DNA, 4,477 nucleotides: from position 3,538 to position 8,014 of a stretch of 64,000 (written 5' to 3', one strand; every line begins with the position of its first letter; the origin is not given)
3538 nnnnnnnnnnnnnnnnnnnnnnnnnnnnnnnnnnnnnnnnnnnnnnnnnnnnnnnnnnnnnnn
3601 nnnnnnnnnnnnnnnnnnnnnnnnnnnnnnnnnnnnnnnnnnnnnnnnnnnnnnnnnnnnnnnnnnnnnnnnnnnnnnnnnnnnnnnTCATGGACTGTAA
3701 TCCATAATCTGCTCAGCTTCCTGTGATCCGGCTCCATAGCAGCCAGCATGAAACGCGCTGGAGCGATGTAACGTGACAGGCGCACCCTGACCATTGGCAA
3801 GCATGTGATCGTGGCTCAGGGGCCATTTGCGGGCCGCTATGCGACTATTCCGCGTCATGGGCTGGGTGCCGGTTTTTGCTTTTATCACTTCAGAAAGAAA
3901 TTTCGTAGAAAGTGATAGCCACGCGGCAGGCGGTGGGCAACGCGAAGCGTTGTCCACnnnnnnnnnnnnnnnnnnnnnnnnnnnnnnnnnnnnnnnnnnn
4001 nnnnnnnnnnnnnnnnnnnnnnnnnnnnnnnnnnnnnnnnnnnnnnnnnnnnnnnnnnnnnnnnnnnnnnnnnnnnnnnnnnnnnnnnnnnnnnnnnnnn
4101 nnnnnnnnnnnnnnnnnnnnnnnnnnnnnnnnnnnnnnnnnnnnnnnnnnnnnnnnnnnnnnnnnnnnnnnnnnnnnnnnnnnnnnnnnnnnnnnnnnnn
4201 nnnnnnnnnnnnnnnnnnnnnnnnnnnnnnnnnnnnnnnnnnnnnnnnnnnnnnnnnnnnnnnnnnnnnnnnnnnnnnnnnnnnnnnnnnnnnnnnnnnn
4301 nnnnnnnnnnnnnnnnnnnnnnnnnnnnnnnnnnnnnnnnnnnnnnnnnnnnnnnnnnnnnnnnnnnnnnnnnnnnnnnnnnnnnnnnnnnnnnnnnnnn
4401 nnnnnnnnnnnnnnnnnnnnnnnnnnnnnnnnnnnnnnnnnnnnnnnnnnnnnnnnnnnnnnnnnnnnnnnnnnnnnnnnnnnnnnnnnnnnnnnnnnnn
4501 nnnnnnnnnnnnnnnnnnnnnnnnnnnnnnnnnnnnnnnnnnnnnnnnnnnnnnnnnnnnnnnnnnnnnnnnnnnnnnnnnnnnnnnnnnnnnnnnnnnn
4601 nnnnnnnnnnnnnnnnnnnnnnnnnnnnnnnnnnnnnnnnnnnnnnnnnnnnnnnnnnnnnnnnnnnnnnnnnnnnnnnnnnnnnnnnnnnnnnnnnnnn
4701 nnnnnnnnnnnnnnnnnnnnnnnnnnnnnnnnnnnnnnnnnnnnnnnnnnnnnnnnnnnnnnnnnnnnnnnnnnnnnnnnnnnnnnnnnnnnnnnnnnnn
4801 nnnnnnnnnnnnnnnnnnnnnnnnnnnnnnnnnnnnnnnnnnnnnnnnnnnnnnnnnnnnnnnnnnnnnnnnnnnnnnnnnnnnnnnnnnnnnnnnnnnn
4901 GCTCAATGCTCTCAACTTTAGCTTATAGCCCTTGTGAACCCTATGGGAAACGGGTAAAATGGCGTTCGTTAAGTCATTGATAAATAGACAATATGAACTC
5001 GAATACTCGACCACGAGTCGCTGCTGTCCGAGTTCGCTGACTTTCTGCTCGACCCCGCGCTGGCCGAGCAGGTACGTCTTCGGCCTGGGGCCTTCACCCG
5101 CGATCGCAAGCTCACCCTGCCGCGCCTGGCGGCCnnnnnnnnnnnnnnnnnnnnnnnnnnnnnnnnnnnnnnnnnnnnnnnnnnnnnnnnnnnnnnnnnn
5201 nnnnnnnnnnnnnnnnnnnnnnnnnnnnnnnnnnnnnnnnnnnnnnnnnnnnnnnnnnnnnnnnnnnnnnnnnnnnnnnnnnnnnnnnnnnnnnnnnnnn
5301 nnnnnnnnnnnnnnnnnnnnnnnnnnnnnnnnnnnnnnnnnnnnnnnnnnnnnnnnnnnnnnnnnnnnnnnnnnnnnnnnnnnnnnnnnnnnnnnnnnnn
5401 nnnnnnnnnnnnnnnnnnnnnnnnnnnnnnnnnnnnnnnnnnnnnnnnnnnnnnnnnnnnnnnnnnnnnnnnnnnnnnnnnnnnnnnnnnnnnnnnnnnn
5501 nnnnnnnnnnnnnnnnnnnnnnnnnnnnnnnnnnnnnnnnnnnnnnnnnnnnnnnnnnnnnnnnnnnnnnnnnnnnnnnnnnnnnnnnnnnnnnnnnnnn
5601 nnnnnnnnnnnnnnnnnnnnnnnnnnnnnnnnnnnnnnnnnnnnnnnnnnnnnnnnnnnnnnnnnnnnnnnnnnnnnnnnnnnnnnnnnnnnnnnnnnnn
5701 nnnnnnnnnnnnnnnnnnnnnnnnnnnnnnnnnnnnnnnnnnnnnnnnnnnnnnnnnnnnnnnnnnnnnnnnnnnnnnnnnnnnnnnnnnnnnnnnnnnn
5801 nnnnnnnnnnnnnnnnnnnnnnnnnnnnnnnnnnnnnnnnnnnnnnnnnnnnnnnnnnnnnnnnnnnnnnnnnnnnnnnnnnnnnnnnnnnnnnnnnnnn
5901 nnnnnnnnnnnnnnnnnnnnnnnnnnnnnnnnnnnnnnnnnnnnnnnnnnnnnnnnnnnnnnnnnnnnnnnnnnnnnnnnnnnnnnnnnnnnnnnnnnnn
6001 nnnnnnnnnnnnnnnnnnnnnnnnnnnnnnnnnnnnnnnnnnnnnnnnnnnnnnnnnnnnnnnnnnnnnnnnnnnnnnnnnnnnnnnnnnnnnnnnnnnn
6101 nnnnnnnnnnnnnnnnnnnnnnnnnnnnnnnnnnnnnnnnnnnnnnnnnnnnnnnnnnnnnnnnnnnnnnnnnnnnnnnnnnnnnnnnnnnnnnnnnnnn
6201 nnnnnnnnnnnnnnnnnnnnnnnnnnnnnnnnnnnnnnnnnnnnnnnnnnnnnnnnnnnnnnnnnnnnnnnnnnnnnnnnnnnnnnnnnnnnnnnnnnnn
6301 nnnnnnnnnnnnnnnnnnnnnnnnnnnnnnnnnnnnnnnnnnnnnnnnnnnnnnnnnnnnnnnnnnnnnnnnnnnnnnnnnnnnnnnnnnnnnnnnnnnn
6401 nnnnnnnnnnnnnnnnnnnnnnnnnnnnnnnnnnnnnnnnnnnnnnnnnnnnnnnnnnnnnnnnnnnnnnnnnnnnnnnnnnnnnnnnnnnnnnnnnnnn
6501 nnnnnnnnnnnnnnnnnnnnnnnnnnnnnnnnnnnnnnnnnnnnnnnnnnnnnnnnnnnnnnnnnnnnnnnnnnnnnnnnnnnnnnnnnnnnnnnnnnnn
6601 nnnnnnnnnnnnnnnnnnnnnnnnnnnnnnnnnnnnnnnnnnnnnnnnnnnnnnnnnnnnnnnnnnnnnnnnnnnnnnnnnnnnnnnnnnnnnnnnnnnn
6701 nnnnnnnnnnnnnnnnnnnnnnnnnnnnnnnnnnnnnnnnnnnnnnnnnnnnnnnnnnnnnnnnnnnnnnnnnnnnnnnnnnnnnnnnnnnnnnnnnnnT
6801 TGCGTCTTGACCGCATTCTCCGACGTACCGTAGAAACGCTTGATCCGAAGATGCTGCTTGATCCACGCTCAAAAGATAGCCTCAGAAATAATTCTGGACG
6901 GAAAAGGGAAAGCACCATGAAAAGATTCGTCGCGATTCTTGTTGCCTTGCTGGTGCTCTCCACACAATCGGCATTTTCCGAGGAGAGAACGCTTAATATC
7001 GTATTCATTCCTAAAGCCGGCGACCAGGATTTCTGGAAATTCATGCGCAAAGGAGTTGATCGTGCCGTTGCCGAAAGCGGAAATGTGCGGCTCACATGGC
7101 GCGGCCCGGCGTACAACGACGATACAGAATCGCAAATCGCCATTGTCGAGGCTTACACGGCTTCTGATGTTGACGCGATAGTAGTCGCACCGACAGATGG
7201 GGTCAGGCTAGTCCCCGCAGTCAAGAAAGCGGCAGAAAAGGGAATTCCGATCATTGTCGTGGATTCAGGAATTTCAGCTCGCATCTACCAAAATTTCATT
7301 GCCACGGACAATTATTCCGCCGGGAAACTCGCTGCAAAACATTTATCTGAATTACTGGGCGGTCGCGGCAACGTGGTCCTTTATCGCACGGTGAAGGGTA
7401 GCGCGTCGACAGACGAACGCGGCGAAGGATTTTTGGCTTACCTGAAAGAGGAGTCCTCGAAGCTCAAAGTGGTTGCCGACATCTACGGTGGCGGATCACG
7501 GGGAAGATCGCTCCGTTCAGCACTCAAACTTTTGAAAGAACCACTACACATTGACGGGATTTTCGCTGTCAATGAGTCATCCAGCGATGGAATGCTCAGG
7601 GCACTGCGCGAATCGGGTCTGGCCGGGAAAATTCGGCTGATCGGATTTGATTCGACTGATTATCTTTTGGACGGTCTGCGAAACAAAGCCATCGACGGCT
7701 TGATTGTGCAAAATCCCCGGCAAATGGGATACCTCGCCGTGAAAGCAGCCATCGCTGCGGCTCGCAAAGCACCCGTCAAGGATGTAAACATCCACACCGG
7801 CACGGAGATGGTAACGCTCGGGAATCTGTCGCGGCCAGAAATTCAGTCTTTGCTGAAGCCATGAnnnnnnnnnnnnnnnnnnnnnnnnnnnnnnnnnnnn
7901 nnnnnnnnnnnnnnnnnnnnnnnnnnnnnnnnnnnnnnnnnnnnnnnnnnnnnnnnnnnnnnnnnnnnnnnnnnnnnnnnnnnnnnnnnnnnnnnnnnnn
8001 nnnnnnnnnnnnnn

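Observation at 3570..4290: Iteron-like direct repeats in a 1.5 kb non-coding stretch; both candidate rep genes are truncated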

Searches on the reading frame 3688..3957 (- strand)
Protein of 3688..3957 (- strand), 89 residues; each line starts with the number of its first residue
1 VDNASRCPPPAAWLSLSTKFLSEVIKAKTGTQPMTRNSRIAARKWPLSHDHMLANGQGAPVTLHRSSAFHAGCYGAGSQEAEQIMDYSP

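Call 20: search_protein_families(library=pfam, proteins=[window:3688-3957:-], max_evalue=0.01)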
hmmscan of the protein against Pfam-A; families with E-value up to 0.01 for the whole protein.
window:3688-3957:- (89 aa): 0 families
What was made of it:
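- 3628..3948 (.): Spacer 'X' between the distal iteron and the DnaA-box cluster. No conserved gene was found in it. The short ORFs here have no Pfam hit (call 20).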

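Call 58: find_homologous_proteins(query=window:3688-3957:-, max_evalue=0.001)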
Query window:3688-3957:- (89 aa): 3 proteins with E <= 0.001 among 3 candidates.
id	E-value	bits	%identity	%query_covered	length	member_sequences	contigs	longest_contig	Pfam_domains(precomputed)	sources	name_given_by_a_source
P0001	7.6e-33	130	91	74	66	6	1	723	-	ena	-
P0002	3.7e-30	122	100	63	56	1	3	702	-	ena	-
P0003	3.7e-18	83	77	63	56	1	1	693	-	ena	-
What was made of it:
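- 3628..3948 (.): The 89-aa ORF has only 3 near-identical database hits (call 58).
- Checked: The 89-aa ORF at 3688-3957(-) has only 3 near-identical database hits (call 58).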

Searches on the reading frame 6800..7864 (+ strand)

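Call 39: search_protein_families(library=pfam, proteins=[window:6800-7864:+], max_evalue=0.001)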
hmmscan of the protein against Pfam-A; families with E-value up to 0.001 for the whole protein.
window:6800-7864:+ (354 aa): 3 families
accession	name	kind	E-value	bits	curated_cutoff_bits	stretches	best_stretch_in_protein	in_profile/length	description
PF13407.12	Peripla_BP_4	-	4.8e-59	200.4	35.1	1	67-322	1-255/258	Periplasmic binding protein domain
PF00532.27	Peripla_BP_1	-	3.3e-13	50.2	22.2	1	66-284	3-218/281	Periplasmic binding proteins and sugar binding domain of LacI family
PF13377.12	Peripla_BP_3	-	1e-07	32.6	26.5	1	192-329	12-155/167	Periplasmic binding protein-like domain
